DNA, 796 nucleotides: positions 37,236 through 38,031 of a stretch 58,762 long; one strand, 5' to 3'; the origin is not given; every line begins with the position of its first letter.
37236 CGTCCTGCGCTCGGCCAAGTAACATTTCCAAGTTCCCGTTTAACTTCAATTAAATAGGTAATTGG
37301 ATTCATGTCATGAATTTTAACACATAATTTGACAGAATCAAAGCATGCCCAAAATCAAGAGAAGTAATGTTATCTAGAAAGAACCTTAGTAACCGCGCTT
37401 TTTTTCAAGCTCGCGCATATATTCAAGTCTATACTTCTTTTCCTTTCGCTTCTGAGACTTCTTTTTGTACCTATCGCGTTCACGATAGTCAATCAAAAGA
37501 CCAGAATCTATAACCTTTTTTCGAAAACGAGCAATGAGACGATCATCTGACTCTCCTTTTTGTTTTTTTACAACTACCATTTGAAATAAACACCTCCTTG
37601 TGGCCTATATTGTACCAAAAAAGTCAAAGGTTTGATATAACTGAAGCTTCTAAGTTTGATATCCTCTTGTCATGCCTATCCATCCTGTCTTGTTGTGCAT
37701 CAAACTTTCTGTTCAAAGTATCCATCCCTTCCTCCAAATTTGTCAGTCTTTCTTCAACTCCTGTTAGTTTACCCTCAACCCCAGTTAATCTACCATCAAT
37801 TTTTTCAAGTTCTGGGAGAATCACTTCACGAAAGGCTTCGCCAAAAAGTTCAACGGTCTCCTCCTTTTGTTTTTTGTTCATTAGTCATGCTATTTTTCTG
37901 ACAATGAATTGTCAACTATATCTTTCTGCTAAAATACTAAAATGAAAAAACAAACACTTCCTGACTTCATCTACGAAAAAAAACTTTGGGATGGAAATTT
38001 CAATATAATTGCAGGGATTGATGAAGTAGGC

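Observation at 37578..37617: rpsU carries a 9-nt Shine-Dalgarno in an SD-poor genome: candidate bS21 autoregulation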

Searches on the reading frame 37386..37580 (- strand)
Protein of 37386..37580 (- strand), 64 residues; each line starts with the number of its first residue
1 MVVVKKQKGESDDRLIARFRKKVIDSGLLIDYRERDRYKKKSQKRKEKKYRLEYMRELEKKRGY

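Call 10: find_homologous_proteins(query=window:37386-37580:-)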
Query window:37386-37580:- (64 aa): 174 proteins with E <= 0.001 among 174 candidates; the best 120 are listed.
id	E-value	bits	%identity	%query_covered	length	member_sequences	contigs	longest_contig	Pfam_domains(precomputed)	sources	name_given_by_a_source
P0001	6.3e-30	119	100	100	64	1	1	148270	PF01165.26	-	-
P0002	1.7e-29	117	98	100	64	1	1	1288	PF01165.26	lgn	-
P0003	2.2e-29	117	97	100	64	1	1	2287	PF01165.26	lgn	-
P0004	8.8e-29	115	97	100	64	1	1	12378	PF01165.26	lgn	-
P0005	3.0e-25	104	86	98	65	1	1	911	PF01165.26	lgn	-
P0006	5.3e-25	103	86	98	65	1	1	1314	PF01165.26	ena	-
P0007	8.7e-25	103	84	98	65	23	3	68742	PF01165.26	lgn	-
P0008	1.1e-24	102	84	98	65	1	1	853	PF01165.26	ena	-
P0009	1.8e-24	102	83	98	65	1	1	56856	PF01165.26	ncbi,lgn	ncbi:hypothetical protein BH10PAT1_BH10PAT1_0070 [soil metagenome]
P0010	2.4e-24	101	84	98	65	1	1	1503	PF01165.26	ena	-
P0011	2.8e-24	101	83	98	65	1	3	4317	PF01165.26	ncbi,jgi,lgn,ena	-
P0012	3.5e-24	101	83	98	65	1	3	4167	PF01165.26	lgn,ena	-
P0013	4.0e-24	100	85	97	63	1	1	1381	PF01165.26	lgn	-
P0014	4.6e-24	100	83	98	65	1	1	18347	PF01165.26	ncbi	-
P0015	5.3e-24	100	81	98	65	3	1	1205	PF01165.26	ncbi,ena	-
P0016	7.1e-24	100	83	98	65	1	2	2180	PF01165.26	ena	-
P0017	7.1e-24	100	79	98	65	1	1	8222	PF01165.26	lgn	-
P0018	8.2e-24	99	81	98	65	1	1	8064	PF01165.26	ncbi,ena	-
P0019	9.5e-24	99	84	97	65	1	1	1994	PF01165.26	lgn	-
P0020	1.2e-23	99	81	98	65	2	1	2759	PF01165.26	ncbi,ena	-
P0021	1.5e-23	99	81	98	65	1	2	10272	PF01165.26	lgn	-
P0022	3.4e-23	98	79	98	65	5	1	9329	PF01165.26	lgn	-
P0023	6.4e-23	97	78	98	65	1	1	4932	PF01165.26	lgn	-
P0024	9.9e-23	96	73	100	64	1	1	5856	PF01165.26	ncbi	-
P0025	1.7e-22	95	81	100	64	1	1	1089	PF01165.26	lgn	-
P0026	1.7e-21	92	78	98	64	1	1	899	PF01165.26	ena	-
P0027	2.0e-21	92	79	97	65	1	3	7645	PF01165.26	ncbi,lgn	-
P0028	2.2e-21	92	75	100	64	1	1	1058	PF01165.26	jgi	jgi:ribosomal protein S21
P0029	2.4e-21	92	76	98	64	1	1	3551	PF01165.26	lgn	-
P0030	2.9e-21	92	78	98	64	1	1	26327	PF01165.26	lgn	-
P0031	2.9e-21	91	80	100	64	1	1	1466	PF01165.26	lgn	-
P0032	3.4e-21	91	76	98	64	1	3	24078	PF01165.26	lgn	-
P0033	5.9e-21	91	82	88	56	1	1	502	PF01165.26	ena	-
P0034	6.9e-21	90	76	98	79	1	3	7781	PF01165.26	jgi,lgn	jgi:ribosomal protein S21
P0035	7.1e-21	90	75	100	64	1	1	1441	PF01165.26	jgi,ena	jgi:ribosomal protein S21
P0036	8.1e-21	90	73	100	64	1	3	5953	PF01165.26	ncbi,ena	-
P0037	9.1e-21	90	70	100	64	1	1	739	PF01165.26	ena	-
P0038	1.0e-20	90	77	95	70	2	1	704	PF01165.26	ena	-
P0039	1.0e-20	90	75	100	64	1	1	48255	PF01165.26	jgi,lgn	jgi:ribosomal protein S21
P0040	1.4e-20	89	75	98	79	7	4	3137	PF01165.26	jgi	jgi:ribosomal protein S21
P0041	1.9e-20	89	73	98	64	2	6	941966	PF01165.26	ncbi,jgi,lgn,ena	-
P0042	2.0e-20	89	77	100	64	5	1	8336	PF01165.26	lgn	-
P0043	2.3e-20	89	75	100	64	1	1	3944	PF01165.26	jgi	jgi:ribosomal protein S21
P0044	2.9e-20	88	69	100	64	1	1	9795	PF01165.26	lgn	-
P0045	3.0e-20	88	73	98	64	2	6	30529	PF01165.26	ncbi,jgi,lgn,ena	-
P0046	3.5e-20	88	73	98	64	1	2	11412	PF01165.26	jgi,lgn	-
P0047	4.8e-20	88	73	97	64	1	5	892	PF01165.26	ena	-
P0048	5.1e-20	88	73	98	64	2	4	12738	PF01165.26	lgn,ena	-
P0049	5.9e-20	87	73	97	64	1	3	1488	PF01165.26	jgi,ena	-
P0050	6.1e-20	87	68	98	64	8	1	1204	PF01165.26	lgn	-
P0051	7.1e-20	87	72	100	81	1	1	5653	PF01165.26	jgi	jgi:ribosomal protein S21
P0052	7.1e-20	87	69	100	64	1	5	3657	PF01165.26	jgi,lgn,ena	jgi:ribosomal protein S21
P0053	8.2e-20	87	73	98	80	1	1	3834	PF01165.26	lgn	-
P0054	9.5e-20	87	73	97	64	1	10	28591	PF01165.26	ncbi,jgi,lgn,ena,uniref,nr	ncbi:hypothetical protein A2801_01145 [Candidatus Woesebacteria bacterium RIFCSPHIGHO2_01_FULL_41_10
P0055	1.1e-19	87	70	100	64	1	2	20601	PF01165.26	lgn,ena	-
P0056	1.3e-19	86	71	98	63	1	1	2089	PF01165.26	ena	-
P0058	1.5e-19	86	70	100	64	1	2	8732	PF01165.26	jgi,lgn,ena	-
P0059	1.6e-19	86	71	97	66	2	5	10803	PF01165.26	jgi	jgi:ribosomal protein S21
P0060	1.8e-19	86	75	98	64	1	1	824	PF01165.26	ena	-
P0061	2.3e-19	86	69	100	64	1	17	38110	PF01165.26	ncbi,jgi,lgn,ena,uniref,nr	ncbi:hypothetical protein A3D00_04445 [Candidatus Woesebacteria bacterium RIFCSPHIGHO2_02_FULL_38_9]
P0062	2.4e-19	85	70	100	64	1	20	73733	PF01165.26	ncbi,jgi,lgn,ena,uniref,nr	ncbi:30S ribosomal protein S21 [Candidatus Woesebacteria bacterium RIFCSPLOWO2_01_FULL_39_21]|uniref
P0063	2.5e-19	85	69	100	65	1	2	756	PF01165.26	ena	-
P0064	2.6e-19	85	73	100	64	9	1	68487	PF01165.26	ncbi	-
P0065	2.7e-19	85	64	100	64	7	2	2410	PF01165.26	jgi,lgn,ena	-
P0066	3.1e-19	85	67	100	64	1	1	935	PF01165.26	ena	-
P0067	3.3e-19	85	69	100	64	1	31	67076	PF01165.26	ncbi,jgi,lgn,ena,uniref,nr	ncbi:30S ribosomal protein S21 [Candidatus Woesebacteria bacterium RIFCSPHIGHO2_12_FULL_46_16]|unire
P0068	3.8e-19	85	71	97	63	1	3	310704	PF01165.26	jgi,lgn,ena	-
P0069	4.3e-19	85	70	100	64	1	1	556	PF01165.26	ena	-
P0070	4.6e-19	85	69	100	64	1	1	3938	PF01165.26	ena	-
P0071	4.7e-19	85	77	94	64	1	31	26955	PF01165.26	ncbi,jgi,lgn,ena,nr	ncbi:hypothetical protein A2191_02770 [Candidatus Woesebacteria bacterium RIFOXYA1_FULL_38_9]|nr:MAG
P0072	5.0e-19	84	70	100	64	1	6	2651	PF01165.26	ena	-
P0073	5.1e-19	84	67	100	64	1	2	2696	PF01165.26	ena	-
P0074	5.4e-19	84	67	100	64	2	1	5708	PF01165.26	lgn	-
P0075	5.6e-19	84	67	100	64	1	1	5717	PF01165.26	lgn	-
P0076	5.8e-19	84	73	97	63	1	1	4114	PF01165.26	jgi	-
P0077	5.9e-19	84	69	100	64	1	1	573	PF01165.26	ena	-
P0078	6.2e-19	84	68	98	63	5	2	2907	PF01165.26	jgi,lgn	jgi:ribosomal protein S21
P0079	6.3e-19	84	69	100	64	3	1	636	PF01165.26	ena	-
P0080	6.7e-19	84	69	100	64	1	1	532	PF01165.26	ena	-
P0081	7.6e-19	84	71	98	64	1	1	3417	PF01165.26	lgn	-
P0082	7.7e-19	84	67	100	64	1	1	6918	PF01165.26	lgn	-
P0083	8.9e-19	84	69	100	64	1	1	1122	PF01165.26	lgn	-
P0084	9.7e-19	84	69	100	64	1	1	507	PF01165.26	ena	-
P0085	1.0e-18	84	67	100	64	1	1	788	PF01165.26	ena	-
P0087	1.1e-18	83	75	94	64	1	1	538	PF01165.26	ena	-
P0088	1.2e-18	83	70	98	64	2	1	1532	PF01165.26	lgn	-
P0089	1.2e-18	83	71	98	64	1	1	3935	PF01165.26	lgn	-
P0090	1.3e-18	83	75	98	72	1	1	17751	PF01165.26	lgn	-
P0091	1.4e-18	83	67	98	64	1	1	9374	PF01165.26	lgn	-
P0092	1.5e-18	83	71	97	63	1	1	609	PF01165.26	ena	-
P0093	1.5e-18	83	66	100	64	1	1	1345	PF01165.26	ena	-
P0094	1.5e-18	83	66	100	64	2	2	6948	PF01165.26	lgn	-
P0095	1.6e-18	83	66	97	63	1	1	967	PF01165.26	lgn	-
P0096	1.7e-18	83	75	100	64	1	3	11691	PF01165.26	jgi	jgi:small subunit ribosomal protein S21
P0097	1.7e-18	83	71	98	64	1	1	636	PF01165.26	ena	-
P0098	2.1e-18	83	76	97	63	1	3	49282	PF01165.26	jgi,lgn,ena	-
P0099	2.6e-18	82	69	100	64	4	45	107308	PF01165.26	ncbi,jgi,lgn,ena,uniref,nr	ncbi:MAG: hypothetical protein ACD_52C00031G0005 [uncultured bacterium]|uniref:Small ribosomal subun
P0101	3.0e-18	82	69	97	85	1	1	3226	PF01165.26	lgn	-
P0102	3.2e-18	82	68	97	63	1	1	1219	PF01165.26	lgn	-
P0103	3.7e-18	82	73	97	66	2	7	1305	PF01165.26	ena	-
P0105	4.5e-18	81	69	100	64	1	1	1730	PF01165.26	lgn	-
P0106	4.6e-18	81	71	98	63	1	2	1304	PF01165.26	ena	-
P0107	5.1e-18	81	67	95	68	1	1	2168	PF01165.26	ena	-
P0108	5.7e-18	81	68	98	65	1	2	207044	PF01165.26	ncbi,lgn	-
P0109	6.4e-18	81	66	97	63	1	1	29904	PF01165.26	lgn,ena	-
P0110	7.3e-18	81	66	97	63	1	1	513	PF01165.26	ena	-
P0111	7.3e-18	81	67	100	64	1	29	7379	PF01165.26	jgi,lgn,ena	-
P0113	9.1e-18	81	61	100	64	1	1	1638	PF01165.26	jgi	jgi:ribosomal protein S21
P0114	1.0e-17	80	69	97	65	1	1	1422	PF01165.26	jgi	-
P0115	1.0e-17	80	61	100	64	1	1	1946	PF01165.26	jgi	jgi:ribosomal protein S21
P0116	1.2e-17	80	67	100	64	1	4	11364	PF01165.26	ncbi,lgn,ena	-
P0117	1.2e-17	80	61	100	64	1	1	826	PF01165.26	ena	-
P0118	1.4e-17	80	68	98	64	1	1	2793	PF01165.26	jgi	jgi:ribosomal protein S21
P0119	1.5e-17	80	68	97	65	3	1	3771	PF01165.26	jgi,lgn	jgi:ribosomal protein S21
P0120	1.6e-17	80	63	98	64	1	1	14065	PF01165.26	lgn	-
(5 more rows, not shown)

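Call 18: find_related_loci(query=A1, collection=genome_contigs, flank=10000)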
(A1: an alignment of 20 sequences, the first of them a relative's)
Query A1 (64 aa) in genome_contigs; peptide patterns used: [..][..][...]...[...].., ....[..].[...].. (x = any residue, [..] = any of these).
201 stretches matched a pattern; 95 encode a relative of the query (tblastn E <= 1e-3); the best 80 are kept; 80 distinct loci.
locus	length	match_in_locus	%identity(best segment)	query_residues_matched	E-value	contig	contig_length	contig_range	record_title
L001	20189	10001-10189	79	1-63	5e-28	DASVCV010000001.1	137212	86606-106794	MAG TPA_asm: Patescibacteria group bacterium isolate SMAG_U2016 k141_198926, whole genome shotgun sequence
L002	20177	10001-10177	85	5-63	3e-27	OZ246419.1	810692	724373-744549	MAG: uncultured Gammaproteobacteria bacterium isolate binchicken_co84_156 genome assembly, chromosome: 1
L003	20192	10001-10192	72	1-64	1e-25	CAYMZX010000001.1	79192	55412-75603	MAG TPA_asm: uncultured Gammaproteobacteria bacterium isolate SRP231805_co4_134 genome assembly, contig: k141_315987, wh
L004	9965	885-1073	75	1-63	2e-25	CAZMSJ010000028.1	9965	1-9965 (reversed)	MAG TPA_asm: uncultured Gammaproteobacteria bacterium isolate SRP298887_co1_344 genome assembly, contig: NODE_7603_lengt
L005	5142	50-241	69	1-64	5e-25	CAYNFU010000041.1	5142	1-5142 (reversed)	MAG TPA_asm: uncultured Gammaproteobacteria bacterium isolate SRP050083_co2_220 genome assembly, contig: NODE_15372_leng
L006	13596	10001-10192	70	1-64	5e-25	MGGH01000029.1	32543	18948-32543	MAG: Candidatus Woesebacteria bacterium RIFCSPHIGHO2_01_FULL_39_23 rifcsphigho2_01_scaffold_4510, whole genome shotgun s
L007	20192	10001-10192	69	1-64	5e-25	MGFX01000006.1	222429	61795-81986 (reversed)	MAG: Candidatus Woesebacteria bacterium RBG_16_42_24 RBG_16_scaffold_21, whole genome shotgun sequence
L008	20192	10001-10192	67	1-64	2e-24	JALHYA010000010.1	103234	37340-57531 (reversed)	MAG: Patescibacteria group bacterium isolate PFL142 seq_1359331, whole genome shotgun sequence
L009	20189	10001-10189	71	1-63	3e-24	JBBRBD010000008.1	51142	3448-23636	MAG: Patescibacteria group bacterium isolate Co_metawrap_2327 Cmw_2327_k141_25652454_length_51142_cov_11.9991, whole gen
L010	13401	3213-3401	68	1-63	4e-24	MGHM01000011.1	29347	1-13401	MAG: Candidatus Woesebacteria bacterium RIFCSPLOWO2_01_FULL_44_24b rifcsplowo2_01_scaffold_2310, whole genome shotgun se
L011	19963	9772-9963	69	1-64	7e-24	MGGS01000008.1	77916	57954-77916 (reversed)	MAG: Candidatus Woesebacteria bacterium RIFCSPHIGHO2_02_FULL_42_20 rifcsphigho2_02_scaffold_252, whole genome shotgun se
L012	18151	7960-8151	69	1-64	2e-23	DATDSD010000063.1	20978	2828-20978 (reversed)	MAG TPA_asm: Patescibacteria group bacterium isolate SMAG_U7994 k141_43590, whole genome shotgun sequence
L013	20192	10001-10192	67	1-64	3e-23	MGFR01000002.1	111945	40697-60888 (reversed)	MAG: Candidatus Woesebacteria bacterium RBG_13_46_13 RBG_13_scaffold_13, whole genome shotgun sequence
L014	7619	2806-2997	66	1-64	3e-23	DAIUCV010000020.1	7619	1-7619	MAG TPA_asm: Patescibacteria group bacterium isolate CTOTU14580 NODE_2089_length_7619_cov_7.678477, whole genome shotgun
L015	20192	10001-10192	64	1-64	4e-23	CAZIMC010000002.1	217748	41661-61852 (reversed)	MAG TPA_asm: uncultured Gammaproteobacteria bacterium isolate SRP170004_co1_20 genome assembly, contig: NODE_57_length_2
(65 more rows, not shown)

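Call 28: search_solved_structures(query=window:37386-37580:-, max_evalue=10, show_alignments=5)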
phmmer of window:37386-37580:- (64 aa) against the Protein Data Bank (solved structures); distinct sequences matched with E-value up to 10: 29.
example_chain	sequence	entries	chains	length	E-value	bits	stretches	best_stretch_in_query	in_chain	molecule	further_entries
6v39_u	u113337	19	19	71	1.5e-05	28.1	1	3-52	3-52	30S ribosomal protein S21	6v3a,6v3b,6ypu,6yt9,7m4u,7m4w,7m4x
9i5v_9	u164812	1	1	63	0.00012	25.3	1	1-59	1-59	Small ribosomal subunit protein bS21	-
9hig_U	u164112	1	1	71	0.00027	24.2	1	1-57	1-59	Small ribosomal subunit protein bS21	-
5myj_AU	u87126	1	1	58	0.00039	23.7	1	7-50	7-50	30S ribosomal protein S21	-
6eri_BU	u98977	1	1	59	0.00051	23.3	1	7-52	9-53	30S ribosomal protein S21, chloroplastic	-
8rd8_NV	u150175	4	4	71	0.00069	22.9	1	3-58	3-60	Small ribosomal subunit protein bS21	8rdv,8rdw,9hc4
6fxc_Au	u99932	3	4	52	0.00095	22.5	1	7-49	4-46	30S ribosomal protein S21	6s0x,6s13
7qv1_b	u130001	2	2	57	0.0015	21.9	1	7-49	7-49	30S ribosomal protein S21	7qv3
5x8p_u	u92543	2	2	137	0.0016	21.8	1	8-63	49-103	protein S21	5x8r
9h90_u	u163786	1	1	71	0.0025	21.2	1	1-52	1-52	30S ribosomal protein S21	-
5nd8_u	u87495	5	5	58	0.0029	21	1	7-50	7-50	30S ribosomal protein S21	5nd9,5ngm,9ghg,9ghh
5mmj_u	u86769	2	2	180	0.0029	21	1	8-63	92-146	plastid ribosomal protein bS21c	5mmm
10fz_U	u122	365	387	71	0.004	20.5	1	1-50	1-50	Small ribosomal subunit protein bS21 | 30S ribosomal protein S21 | 30S ribosomal protein S2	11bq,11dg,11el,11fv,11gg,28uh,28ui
8jsg_2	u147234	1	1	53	0.0055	20.1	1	3-49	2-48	Small ribosomal subunit protein bS21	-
7qg8_v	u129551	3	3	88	0.0065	19.9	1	1-50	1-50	30S ribosomal protein S21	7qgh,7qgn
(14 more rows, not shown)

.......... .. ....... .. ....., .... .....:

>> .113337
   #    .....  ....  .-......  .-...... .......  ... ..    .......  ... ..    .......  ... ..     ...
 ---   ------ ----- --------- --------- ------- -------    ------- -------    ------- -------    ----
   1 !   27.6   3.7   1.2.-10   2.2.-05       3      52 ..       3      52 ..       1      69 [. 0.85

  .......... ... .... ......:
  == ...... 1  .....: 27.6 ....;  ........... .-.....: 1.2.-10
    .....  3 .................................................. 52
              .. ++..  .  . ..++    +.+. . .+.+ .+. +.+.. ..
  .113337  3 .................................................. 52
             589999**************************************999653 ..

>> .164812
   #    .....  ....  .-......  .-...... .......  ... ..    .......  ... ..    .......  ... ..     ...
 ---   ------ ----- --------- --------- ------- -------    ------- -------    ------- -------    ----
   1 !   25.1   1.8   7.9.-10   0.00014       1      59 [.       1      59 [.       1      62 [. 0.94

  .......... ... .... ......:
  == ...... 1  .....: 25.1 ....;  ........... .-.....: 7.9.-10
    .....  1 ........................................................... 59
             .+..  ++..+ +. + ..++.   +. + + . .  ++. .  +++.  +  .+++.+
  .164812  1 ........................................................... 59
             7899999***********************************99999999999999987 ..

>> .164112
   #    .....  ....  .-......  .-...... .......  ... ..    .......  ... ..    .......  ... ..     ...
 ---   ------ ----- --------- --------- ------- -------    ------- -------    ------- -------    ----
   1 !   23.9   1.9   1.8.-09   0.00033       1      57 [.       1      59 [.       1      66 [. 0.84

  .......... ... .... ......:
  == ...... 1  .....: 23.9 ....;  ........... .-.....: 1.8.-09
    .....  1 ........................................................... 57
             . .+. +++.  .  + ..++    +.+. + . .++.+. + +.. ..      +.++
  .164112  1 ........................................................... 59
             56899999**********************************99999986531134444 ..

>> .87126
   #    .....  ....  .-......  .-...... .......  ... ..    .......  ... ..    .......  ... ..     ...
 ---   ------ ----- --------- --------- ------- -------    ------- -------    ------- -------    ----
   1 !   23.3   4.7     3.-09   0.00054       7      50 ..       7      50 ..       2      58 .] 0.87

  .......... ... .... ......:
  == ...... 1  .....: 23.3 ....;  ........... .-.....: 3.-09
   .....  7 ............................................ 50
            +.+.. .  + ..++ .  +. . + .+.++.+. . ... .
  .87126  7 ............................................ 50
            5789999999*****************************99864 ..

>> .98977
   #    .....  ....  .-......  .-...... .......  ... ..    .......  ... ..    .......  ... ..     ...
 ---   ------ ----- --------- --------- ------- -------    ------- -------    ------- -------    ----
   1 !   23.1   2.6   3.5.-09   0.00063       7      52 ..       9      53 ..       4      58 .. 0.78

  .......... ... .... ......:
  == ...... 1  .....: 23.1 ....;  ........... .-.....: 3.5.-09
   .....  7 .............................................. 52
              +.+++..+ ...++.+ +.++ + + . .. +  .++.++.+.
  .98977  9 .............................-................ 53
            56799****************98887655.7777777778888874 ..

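Call 53: search_protein_families(library=pfam, proteins=[window:37386-37580:-], max_evalue=0.001)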
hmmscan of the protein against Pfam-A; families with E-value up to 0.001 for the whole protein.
window:37386-37580:- (64 aa): 1 family
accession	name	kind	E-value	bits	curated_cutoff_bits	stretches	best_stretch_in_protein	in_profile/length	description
PF01165.25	Ribosomal_S21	-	2e-07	31.1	27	1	4-54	2-52/55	Ribosomal protein S21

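Call 59: find_related_loci(query=A1, collection=viral_contigs, flank=3000)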
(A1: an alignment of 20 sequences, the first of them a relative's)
Query A1 (64 aa) in viral_contigs; peptide patterns used: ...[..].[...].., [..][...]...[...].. (x = any residue, [..] = any of these).
148 stretches matched a pattern, but none encodes a relative of the query by tblastn (E <= 1e-3).

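Call 65: find_encoding_contigs(protein=P0007, flank=1500, max_places=3)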
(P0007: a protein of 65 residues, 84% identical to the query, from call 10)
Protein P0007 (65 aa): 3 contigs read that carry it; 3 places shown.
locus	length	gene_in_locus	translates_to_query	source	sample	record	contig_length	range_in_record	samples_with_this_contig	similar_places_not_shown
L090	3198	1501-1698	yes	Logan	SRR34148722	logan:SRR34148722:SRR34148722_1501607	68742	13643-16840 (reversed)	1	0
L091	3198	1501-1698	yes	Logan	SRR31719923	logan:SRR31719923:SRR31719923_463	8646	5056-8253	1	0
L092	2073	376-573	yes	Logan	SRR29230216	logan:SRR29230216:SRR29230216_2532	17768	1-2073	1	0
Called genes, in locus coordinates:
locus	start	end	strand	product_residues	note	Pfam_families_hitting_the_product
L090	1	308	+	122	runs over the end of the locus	-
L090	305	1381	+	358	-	PF01180:DHO_dh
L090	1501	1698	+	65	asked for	PF01165:Ribosomal_S21 (weak)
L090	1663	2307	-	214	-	PF01351:RNase_HII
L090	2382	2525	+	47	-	PF00584:SecE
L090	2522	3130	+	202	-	PF02357:NusG, PF00467:KOW (weak)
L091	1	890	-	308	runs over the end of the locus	PF00497:SBP_bac_3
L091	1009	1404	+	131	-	-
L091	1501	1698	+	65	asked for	PF01165:Ribosomal_S21 (weak)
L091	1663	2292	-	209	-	PF01351:RNase_HII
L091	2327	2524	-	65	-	-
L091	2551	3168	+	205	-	PF02357:NusG, PF00467:KOW (faint)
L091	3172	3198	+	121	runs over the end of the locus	-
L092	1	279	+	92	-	?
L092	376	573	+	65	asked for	PF01165:Ribosomal_S21 (weak)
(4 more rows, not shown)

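Call 66: find_encoding_contigs(protein=P0009, flank=1500, max_places=2)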
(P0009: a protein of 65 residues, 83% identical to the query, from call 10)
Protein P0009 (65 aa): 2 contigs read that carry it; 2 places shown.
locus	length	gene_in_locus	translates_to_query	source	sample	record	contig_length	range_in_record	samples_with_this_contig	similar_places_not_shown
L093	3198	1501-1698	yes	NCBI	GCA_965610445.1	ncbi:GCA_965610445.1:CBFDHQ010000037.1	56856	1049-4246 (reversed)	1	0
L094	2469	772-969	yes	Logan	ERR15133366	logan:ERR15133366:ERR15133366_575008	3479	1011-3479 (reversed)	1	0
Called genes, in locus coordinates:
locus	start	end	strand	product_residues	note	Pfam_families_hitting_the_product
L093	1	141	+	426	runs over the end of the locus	PF06925:MGDG_synth (faint)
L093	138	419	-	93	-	-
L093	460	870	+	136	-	-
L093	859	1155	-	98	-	-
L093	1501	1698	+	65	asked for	PF01165:Ribosomal_S21 (weak)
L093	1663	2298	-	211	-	PF01351:RNase_HII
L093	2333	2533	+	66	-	-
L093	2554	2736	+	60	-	PF00584:SecE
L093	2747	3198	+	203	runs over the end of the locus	PF02357:NusG, PF00467:KOW (weak)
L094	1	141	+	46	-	?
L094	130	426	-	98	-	-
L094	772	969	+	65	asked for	PF01165:Ribosomal_S21 (weak)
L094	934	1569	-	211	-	PF01351:RNase_HII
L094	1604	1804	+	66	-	-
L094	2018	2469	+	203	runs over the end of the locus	PF02357:NusG, PF00467:KOW (weak)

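Call 67: find_encoding_contigs(protein=P0024, flank=1500, max_places=2)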
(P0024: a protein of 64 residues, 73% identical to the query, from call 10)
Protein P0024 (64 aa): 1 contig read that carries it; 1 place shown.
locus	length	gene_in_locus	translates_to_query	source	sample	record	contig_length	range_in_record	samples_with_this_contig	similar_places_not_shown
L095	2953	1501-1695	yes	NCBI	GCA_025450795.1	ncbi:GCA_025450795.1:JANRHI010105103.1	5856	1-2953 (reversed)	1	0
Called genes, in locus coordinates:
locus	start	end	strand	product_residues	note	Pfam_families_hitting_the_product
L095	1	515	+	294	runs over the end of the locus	-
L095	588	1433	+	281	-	PF00688:TGFb_propeptide (weak), PF24517:CBM96 (weak)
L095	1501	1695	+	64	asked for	PF01165:Ribosomal_S21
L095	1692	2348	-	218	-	PF01351:RNase_HII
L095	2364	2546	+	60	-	PF00584:SecE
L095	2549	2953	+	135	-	?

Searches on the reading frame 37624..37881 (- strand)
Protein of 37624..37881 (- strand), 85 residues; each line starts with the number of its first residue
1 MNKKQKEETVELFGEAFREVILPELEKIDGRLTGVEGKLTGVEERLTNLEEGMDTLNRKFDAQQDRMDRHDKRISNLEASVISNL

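Call 53: search_protein_families(library=pfam, proteins=[window:37624-37881:-], max_evalue=0.001)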
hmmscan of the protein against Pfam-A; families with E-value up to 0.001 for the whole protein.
window:37624-37881:- (85 aa): 2 families
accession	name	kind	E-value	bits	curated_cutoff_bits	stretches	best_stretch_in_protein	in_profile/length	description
PF23991.1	DUF7310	-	1.6e-06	28.9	40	1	29-81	2-53/83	Coiled-coil region of unknown function (DUF7310)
PF10779.14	XhlA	-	0.00052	20.6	34.7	0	36-80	3-47/67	Haemolysin XhlA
